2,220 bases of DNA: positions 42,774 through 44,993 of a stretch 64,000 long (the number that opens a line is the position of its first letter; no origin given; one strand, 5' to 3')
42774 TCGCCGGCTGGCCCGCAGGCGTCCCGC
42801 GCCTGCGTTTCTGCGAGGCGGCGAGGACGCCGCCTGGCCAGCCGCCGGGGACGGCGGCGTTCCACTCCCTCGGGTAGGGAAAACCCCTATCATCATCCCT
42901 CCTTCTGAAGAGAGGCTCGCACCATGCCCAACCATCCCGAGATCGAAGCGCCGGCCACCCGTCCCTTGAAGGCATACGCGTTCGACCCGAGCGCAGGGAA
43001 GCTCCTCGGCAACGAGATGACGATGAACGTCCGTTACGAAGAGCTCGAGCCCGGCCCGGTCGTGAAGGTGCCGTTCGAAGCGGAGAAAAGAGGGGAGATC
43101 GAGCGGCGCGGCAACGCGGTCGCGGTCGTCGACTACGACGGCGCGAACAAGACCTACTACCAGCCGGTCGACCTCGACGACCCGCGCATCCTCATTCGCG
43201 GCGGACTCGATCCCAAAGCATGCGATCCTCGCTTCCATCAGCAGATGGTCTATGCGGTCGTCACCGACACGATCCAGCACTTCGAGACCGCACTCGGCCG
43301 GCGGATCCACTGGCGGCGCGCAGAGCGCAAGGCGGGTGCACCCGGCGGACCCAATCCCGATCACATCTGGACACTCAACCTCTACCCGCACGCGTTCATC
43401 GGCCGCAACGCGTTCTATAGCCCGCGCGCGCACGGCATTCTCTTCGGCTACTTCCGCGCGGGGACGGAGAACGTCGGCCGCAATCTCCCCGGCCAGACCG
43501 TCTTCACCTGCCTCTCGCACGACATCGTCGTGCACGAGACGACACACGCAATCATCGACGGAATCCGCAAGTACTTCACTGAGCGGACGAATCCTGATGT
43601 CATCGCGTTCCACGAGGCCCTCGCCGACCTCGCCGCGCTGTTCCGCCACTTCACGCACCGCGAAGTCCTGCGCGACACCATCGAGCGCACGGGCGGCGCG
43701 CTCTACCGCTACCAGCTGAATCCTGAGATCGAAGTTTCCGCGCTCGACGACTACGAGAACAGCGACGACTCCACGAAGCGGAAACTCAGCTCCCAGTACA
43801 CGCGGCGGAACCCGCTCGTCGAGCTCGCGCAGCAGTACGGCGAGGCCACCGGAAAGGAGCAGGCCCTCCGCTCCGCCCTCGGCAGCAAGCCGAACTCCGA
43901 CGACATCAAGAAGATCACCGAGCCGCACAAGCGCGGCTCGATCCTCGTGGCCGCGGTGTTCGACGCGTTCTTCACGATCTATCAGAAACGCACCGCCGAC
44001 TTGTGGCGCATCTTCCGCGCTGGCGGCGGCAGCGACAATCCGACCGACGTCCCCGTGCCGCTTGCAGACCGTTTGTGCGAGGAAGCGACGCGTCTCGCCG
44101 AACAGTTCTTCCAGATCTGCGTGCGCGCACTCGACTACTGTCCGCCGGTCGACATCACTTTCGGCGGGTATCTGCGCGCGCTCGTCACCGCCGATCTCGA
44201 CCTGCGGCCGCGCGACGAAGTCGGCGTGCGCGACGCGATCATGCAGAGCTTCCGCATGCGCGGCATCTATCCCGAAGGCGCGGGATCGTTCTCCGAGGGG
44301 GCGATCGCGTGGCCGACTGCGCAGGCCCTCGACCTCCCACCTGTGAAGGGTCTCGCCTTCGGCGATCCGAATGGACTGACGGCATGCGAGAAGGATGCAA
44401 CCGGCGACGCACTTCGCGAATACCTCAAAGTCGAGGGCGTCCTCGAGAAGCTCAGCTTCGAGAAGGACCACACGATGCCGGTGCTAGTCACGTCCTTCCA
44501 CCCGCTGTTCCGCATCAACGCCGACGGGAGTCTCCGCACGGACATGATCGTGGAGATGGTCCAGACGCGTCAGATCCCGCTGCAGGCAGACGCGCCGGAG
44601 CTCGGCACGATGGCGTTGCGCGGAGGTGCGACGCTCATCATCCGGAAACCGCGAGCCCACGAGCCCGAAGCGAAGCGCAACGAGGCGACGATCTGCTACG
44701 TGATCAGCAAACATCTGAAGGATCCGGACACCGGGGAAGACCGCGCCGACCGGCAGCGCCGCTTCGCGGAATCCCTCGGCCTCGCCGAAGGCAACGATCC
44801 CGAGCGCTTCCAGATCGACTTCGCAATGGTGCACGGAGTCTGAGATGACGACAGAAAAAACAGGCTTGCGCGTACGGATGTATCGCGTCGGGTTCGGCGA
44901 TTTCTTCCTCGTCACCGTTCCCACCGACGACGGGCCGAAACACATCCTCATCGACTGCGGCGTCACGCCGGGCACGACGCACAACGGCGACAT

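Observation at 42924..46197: Candidate undescribed two-gene system, copy 1: cytoplasmic HExxH gluzincin-like protein coupled to a ComEC-type MBL hydrolase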

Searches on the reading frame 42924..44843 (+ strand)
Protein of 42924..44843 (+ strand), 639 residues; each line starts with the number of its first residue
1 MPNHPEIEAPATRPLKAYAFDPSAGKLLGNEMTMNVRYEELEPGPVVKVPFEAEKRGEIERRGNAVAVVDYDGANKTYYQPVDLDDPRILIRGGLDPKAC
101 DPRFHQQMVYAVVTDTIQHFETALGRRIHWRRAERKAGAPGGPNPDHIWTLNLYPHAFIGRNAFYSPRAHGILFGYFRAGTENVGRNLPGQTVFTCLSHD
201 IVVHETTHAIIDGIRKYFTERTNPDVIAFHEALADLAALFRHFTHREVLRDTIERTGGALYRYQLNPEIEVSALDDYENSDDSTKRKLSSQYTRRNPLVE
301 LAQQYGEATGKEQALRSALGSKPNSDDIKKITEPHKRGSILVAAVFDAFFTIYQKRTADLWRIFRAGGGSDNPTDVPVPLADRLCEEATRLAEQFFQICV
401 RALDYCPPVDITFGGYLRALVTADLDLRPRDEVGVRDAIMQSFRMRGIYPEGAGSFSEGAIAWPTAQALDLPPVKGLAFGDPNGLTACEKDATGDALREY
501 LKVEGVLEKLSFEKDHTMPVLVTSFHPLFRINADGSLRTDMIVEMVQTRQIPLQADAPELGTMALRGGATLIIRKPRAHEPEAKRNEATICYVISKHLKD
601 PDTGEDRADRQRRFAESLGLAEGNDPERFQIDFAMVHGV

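Call 7: search_protein_families(library=pfam, proteins=[window:42924-44843:+], max_evalue=0.1)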
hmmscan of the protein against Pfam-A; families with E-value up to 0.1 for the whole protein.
window:42924-44843:+ (639 aa): 0 families

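Call 8: search_protein_families(library=padloc, proteins=[window:42924-44843:+], max_evalue=0.1)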
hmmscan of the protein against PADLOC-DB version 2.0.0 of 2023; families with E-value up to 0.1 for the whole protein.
window:42924-44843:+ (639 aa): 0 families

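Call 9: search_protein_families(library=ncbifam, proteins=[window:42924-44843:+], max_evalue=0.1)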
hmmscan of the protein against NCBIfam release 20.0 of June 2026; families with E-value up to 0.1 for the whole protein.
window:42924-44843:+ (639 aa): 0 families

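Call 14: find_homologous_proteins(query=window:42924-44843:+)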
Query window:42924-44843:+ (639 aa): 7893 proteins with E <= 0.001 among 8000 candidates; the best 120 are listed.
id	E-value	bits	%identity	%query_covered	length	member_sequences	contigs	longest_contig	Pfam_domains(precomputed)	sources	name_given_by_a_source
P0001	0.0e+0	1365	93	100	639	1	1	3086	-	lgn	-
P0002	0.0e+0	1362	92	100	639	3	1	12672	-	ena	-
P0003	0.0e+0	1216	83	100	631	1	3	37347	-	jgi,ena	-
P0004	0.0e+0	1130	79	100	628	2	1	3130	-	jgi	jgi:hypothetical protein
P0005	0.0e+0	1045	73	100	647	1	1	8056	-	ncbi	-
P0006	0.0e+0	1018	72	99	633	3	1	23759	-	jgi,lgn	jgi:hypothetical protein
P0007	0.0e+0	1016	71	99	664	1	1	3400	-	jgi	jgi:hypothetical protein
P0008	0.0e+0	1016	71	99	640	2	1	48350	-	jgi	jgi:hypothetical protein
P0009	0.0e+0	1011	73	100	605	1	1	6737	-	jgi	jgi:hypothetical protein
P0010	5.9e-298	1008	71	99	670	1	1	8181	-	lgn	-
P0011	6.3e-298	1008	70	100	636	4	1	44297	-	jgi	jgi:hypothetical protein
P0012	7.2e-296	1001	70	99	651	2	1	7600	-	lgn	-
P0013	7.4e-296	1001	70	100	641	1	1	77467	-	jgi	jgi:hypothetical protein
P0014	2.6e-294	996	69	100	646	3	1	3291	-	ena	-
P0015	5.6e-292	988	70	99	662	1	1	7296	-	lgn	-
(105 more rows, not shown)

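Call 15: search_solved_structures(query=window:42924-44843:+, max_evalue=10)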
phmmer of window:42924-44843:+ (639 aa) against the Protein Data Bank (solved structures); distinct sequences matched with E-value up to 10: 0.

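Call 23: find_related_loci(query=A1, collection=genome_contigs, flank=6000)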
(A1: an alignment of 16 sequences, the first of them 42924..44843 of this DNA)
Query A1 (639 aa) in genome_contigs; peptide patterns used: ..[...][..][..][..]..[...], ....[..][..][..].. (x = any residue, [..] = any of these).
599 stretches matched a pattern (row limit reached: there are more); 590 encode a relative of the query (tblastn E <= 1e-3); the best 80 are kept; 80 distinct loci.
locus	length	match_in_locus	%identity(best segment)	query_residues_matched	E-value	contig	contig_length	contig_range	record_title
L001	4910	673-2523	67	3-638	0e+0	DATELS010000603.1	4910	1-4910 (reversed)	MAG TPA_asm: Thermoanaerobaculia bacterium isolate SMAG_U8922 k141_1095115, whole genome shotgun sequence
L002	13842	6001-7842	67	6-638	0e+0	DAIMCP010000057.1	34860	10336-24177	MAG TPA_asm: Pyrinomonadaceae bacterium isolate CTOTU26094 NODE_351_length_34860_cov_7.424163, whole genome shotgun sequ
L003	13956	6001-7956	52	6-637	0e+0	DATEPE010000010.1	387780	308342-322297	MAG TPA_asm: Pyrinomonadaceae bacterium isolate SMAG_U9013 k141_579467, whole genome shotgun sequence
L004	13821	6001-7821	54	7-638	0e+0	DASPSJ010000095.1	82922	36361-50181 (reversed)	MAG TPA_asm: Stellaceae bacterium isolate SMAG_U12248 k141_1735658, whole genome shotgun sequence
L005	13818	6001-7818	55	6-637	0e+0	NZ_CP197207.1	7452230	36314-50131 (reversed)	Bradyrhizobium sp. PUT101 chromosome, complete genome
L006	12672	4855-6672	53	6-637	0e+0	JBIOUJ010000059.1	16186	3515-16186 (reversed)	MAG: Pyrinomonadaceae bacterium isolate MAG137 k127_1737365, whole genome shotgun sequence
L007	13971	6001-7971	51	2-637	0e+0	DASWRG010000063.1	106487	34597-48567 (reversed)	MAG TPA_asm: Pyrinomonadaceae bacterium isolate SMAG_U3515 k141_2041538, whole genome shotgun sequence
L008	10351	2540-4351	52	6-637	0e+0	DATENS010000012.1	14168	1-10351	MAG TPA_asm: Pyrinomonadaceae bacterium isolate SMAG_U8975 k141_1559286, whole genome shotgun sequence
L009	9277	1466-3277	53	6-637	0e+0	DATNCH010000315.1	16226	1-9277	MAG TPA_asm: Pyrinomonadaceae bacterium isolate SMAG_U11209 k141_3097592, whole genome shotgun sequence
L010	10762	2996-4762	53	5-639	0e+0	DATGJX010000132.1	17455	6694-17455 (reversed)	MAG TPA_asm: Candidatus Baltobacteraceae bacterium isolate SMAG_U9844 k141_676232, whole genome shotgun sequence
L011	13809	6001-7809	53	6-637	0e+0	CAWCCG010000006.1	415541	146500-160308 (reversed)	MAG: uncultured Alphaproteobacteria bacterium isolate MFD05513.bin.2.78 genome assembly, contig: contig_1277, whole geno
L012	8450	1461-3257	51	6-638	0e+0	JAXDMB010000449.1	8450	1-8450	MAG: Vulcanimicrobiota bacterium isolate BP_631 scaffold_3003472, whole genome shotgun sequence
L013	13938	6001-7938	49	6-637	0e+0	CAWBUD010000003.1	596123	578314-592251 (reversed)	MAG: uncultured beta proteobacterium isolate MFD00822.bin.1.215 genome assembly, contig: contig_33972, whole genome shot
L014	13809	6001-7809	52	6-638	0e+0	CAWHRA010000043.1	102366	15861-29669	MAG: uncultured Alphaproteobacteria bacterium isolate MFD06714.bin.1.9 genome assembly, contig: contig_80873, whole geno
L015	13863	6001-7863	50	13-637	0e+0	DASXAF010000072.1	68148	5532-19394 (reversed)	MAG TPA_asm: Casimicrobiaceae bacterium isolate SMAG_U3758 k141_490241, whole genome shotgun sequence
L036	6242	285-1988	40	10-627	6e-130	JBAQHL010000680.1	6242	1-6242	MAG: Desulfobaccales bacterium isolate MFD09338_ilm_asm_bin2 k127_13455, whole genome shotgun sequence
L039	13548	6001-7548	41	10-572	1e-126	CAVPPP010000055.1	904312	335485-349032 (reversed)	MAG: uncultured Actinomycetota bacterium isolate MFD10113.bin.2.145 genome assembly, contig: contig_6120, whole genome s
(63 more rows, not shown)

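Call 29: search_protein_families(library=pfam, proteins=[L036:3395-4561:+, L039:3711-5927:+, L015:9253-12132:+, L013:9489-10640:+, L008:5980-6474:+], max_evalue=0.01)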
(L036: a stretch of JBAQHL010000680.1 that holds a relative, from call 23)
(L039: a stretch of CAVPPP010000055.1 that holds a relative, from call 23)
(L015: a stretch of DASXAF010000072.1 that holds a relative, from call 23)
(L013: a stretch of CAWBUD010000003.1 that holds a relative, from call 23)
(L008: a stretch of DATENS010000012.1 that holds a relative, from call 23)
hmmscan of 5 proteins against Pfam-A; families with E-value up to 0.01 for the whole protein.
L036:3395-4561:+ (388 aa): 1 family
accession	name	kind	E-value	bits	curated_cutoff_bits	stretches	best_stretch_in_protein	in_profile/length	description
PF01734.28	Patatin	-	2e-21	77.5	27.7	1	34-248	1-190/191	Patatin-like phospholipase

L039:3711-5927:+ (738 aa): 1 family
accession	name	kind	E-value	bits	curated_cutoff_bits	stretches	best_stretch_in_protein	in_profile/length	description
PF01734.28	Patatin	-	1.3e-08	35.7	27.7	1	69-116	1-50/191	Patatin-like phospholipase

L015:9253-12132:+ (959 aa): 0 families

L013:9489-10640:+ (383 aa): 1 family
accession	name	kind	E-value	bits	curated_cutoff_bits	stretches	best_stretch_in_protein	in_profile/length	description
PF00753.33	Lactamase_B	-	0.00034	21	22.7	1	13-80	4-66/196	Metallo-beta-lactamase superfamily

L008:5980-6474:+ (164 aa): 2 families
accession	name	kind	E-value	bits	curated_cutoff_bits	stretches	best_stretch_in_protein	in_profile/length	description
PF01475.25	FUR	-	4e-36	124.3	23.1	1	20-139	1-120/121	Ferric uptake regulator family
PF24706.1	DUF7669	-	0.0088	16.7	23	0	37-84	14-60/75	Domain of unknown function (DUF7669)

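Call 30: search_protein_representatives(alignment_id=A1)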
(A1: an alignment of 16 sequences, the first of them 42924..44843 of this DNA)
Query: 16 sequences, 569 profile positions. Proteins with E-value up to 0.001 (for the whole library): 5215; up to 1e-10: 3571; up to 1e-30: 1553. The best 150 are listed.
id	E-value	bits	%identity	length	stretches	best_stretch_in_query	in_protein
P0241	1.0e-274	928.9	-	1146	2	7-556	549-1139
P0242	3.0e-257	871.2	-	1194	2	5-556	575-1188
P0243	4.1e-250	847.7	-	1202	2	8-555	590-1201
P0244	1.2e-249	846.1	-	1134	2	6-555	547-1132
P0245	3.4e-247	838.0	-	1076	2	5-535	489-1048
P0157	1.0e-243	826.6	-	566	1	5-568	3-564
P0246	8.1e-235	797.2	-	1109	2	6-541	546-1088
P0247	1.5e-204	697.3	-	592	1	7-563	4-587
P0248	3.2e-203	692.8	-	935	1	9-569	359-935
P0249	8.9e-203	691.4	-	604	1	10-564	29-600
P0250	1.5e-200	684.0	-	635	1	5-557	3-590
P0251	2.1e-200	683.6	-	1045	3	7-546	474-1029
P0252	3.1e-200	683.0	-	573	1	10-569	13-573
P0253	3.7e-200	682.7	-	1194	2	9-530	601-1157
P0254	5.7e-199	678.8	-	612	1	11-555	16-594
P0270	2.3e-184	630.6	-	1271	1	7-561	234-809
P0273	3.3e-180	616.9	-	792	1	8-559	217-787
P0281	1.7e-176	604.6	-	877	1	4-556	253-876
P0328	1.6e-142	492.4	-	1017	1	7-537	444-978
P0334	1.1e-140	486.4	-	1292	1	4-534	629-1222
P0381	1.2e-129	449.9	-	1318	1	7-537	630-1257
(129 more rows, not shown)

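Call 32: search_protein_families(library=pfam, proteins=[P0241, P0242, P0270, P0334, P0273, P0248, P0281, P0328, P0381], max_evalue=0.01)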
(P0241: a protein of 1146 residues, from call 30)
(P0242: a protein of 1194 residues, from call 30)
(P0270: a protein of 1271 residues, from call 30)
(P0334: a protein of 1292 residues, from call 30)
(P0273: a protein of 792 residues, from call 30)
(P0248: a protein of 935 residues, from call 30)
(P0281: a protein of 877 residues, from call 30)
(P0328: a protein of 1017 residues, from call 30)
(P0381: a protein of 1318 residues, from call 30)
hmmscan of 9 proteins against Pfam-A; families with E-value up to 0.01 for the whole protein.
P0241 (1146 aa): 0 families

P0242 (1194 aa): 0 families

P0270 (1271 aa): 2 families
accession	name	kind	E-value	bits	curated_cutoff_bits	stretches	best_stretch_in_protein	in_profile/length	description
PF00753.33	Lactamase_B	-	9.3e-05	22.9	22.7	1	858-927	4-61/196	Metallo-beta-lactamase superfamily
PF01447.24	Peptidase_M4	-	0.0022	18.9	22.4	1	359-415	91-144/145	Thermolysin metallopeptidase, catalytic domain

P0334 (1292 aa): 1 family
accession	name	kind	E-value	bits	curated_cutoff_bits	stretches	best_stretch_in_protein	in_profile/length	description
PF00082.27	Peptidase_S8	-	2.5e-29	103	21.8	1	119-355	1-257/288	Subtilase family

P0273 (792 aa): 1 family
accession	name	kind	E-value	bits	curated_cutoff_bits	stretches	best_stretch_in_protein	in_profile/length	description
PF01447.24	Peptidase_M4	-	0.0014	19.5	22.4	1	354-396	106-144/145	Thermolysin metallopeptidase, catalytic domain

P0248 (935 aa): 1 family
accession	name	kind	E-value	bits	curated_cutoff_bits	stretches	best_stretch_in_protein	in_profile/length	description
PF00882.24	Zn_dep_PLPC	-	5.7e-05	23.6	26.8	1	99-196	21-102/167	Zinc dependent phospholipase C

P0281 (877 aa): 1 family
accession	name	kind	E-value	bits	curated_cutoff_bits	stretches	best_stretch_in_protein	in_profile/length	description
PF10042.14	DUF2278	-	3.8e-56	190.7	25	1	4-198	4-205/206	Uncharacterized conserved protein (DUF2278)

P0328 (1017 aa): 1 family
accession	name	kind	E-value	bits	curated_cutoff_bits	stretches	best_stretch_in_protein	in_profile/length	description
PF04185.19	Phosphoesterase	-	6.2e-56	190.5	23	1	16-283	85-354/356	Phosphoesterase family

P0381 (1318 aa): 1 family
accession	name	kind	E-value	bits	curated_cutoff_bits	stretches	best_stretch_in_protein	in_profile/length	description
PF00082.27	Peptidase_S8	-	2.1e-32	113.1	21.8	1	167-405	1-255/288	Subtilase family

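Call 61: predict_structure(alignment_id=A2)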
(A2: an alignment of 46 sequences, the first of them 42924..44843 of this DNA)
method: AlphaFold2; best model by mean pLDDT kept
length: 639 residues; sequences in the alignment: 46
mean_pLDDT: 77.6   pTM: 0.85
mean pLDDT of the five models: 77.6, 75.2, 75.0, 73.7, 73.5
residues with pLDDT >= 90: 176; 70-90: 293; 50-70: 92; < 50: 78
segments of 3 or more residues with pLDDT < 50: 1-3, 43-52, 59-63, 267-316, 635-639
pLDDT, mean of each block of 10 residues (from residue 1): 55 76 54 76 47 51 66 79 76 77 86 90 87 68 67 85 81 83 73 74 90 83 88 91 81 67 49 38 46 46 46 49 73 86 90 84 82 78 89 94 94 95 90 89 91 89 94 95 81 94 94 87 89 85 92 82 88 94 94 88 69 79 65 47
secondary structure, 60 per line:
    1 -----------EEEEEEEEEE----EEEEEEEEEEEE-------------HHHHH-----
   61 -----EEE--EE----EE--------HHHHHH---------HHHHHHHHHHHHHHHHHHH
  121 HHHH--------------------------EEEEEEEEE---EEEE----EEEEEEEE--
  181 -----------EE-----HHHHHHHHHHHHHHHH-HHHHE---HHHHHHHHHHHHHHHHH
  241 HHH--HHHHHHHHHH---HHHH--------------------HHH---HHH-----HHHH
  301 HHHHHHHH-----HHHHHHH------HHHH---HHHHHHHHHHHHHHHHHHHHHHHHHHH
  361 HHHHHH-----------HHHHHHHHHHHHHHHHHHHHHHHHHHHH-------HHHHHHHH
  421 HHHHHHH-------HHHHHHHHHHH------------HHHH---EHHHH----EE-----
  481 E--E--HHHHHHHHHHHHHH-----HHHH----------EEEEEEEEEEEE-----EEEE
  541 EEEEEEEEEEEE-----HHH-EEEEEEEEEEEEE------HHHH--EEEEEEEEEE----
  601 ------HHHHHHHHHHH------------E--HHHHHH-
elements in order: E12-21 E26-37 H51-55 E66-68 H87-92 H102-124 E151-159 E163-166 E171-178 H199-214 H216-219 H224-243 H246-255 H259-262 H297-308 H314-320 H327-330 H334-366 H378-405 H413-427 H435-445 H458-461 H466-469 H487-500 H506-509 E520-531 E537-552 E562-574 H581-584 E587-596 H607-617 H633-638

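Call 65: fold_search(model_id=the predicted structure, library=pdb)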
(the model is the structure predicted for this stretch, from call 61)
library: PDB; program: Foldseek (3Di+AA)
matches with E <= 10: 262; with E <= 0.001: 0
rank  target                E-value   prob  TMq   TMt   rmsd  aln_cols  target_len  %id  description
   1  5fxn                  2.6e-02  0.99  0.30  0.54  11.5       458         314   14  Structure of thermolysin solved by SAD from data collected by Direct Data Collection (DDC) using the ESRF RoboDiff gonio (released 2016-03-16)
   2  7skl_A                8.6e-02  0.98  0.29  0.55  11.3       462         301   11  Complex between S. aureus aureolysin and IMPI mutant I57I (released 2022-01-26)
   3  5c5b_C                6.3e-01  0.02  0.05  0.08  37.1       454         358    9  Crystal Structure of Human APPL BAR-PH Heterodimer (released 2016-06-22)
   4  5a1u_E                7.3e-01  0.02  0.07  0.06  28.0       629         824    9  The structure of the COPI coat triad (released 2015-07-08)
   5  9grn_C                7.6e-01  0.03  0.07  0.09  21.8       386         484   11  Crystal structure of the engineered C-terminal phosphatase domain from Saccharomyces cerevisiae Vip1 (apo, loop deleti (released 2025-02-26)
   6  3wz3                  8.0e-01  0.21  0.10  0.32  10.7       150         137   12  Structure of a periplasmic fragment of TraM (released 2015-06-10)
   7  5had                  8.7e-01  0.10  0.08  0.24  12.4       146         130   12  Crystal structure of intermembrane space region of chloroplast protein ARC6 (released 2017-01-18)
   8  1lsh_A                9.5e-01  0.04  0.11  0.08  23.1       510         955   10  LIPID-PROTEIN INTERACTIONS IN LIPOVITELLIN (released 2002-07-31)
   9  2elb                  9.5e-01  0.02  0.06  0.09  34.8       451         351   11  Crystal Structure of the BAR-PH domain of human APPL1 (released 2007-05-29)
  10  3soa                  1.3e+00  0.07  0.11  0.14  19.1       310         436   11  Full-length human CaMKII (released 2011-08-31)
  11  8eoj_B                1.4e+00  0.02  0.09  0.08  21.7       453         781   11  Microsomal triglyceride transfer protein (released 2023-05-03)
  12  3wz4_C                1.6e+00  0.07  0.08  0.23  13.8       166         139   14  Structure of the periplasmic domain of DotI (crystal form I) (released 2015-06-10)
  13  9hqb_C                1.6e+00  0.04  0.08  0.14  19.8       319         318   18  1-Epi-Cubenol Synthase from Nonomuraea coxensis (NcECS) in complex with 2,3-DHFPP (released 2025-12-24)
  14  8ybr_A                1.6e+00  0.01  0.06  0.06  27.5       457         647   11  Choline transporter BetT (released 2024-09-04)
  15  7zvq                  1.6e+00  0.07  0.08  0.17  16.8       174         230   15  Crystal structure of the carotenoid-binding protein domain from silkworm Bombyx mori (BmCBP) in the apoform, S206V mutan (released 2022-10-26)
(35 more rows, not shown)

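Call 66: search_protein_families(library=pfam, alignment_id=A4, max_evalue=0.00001)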
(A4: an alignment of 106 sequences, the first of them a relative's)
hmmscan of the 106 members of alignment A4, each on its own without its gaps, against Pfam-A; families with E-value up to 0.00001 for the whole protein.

A. member 1, L002:3975-5636:+ (554 aa): 2 families
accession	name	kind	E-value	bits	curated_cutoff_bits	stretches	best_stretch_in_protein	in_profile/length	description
PF01433.26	Peptidase_M1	-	7e-17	62.2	27.7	1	273-477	4-218/218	Peptidase family M1 domain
PF17900.6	Peptidase_M1_N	-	3e-06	27.9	25.8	1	52-228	3-182/186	Peptidase M1 N-terminal domain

B. families by the number of members that match (of 106 scanned): 107 families (the first 25 are shown)
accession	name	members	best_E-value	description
PF01734.28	Patatin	12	5.9e-22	Patatin-like phospholipase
PF00106.31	adh_short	4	9.4e-55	short chain dehydrogenase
PF13561.12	adh_short_C2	4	5.1e-44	Enoyl-(Acyl carrier protein) reductase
PF08659.16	KR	3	1.1e-53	KR domain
PF04298.18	Zn_peptidase_2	2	7.8e-82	Putative neutral zinc metallopeptidase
PF07992.20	Pyr_redox_2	2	8.5e-58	Pyridine nucleotide-disulphide oxidoreductase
PF04185.19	Phosphoesterase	2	3.3e-54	Phosphoesterase family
PF07690.21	MFS_1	2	1.5e-30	Major Facilitator Superfamily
PF13091.12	PLDc_2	2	6.9e-27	PLD-like domain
PF00070.33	Pyr_redox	2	1.2e-20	Pyridine nucleotide-disulphide oxidoreductase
PF13414.12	TPR_11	2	5.8e-20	TPR repeat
PF13918.12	PLDc_3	2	7e-19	PLD-like domain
PF00515.34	TPR_1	2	6.3e-18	Tetratricopeptide repeat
PF07719.23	TPR_2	2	6.8e-16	Tetratricopeptide repeat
PF00614.28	PLDc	2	3.2e-12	Phospholipase D Active site motif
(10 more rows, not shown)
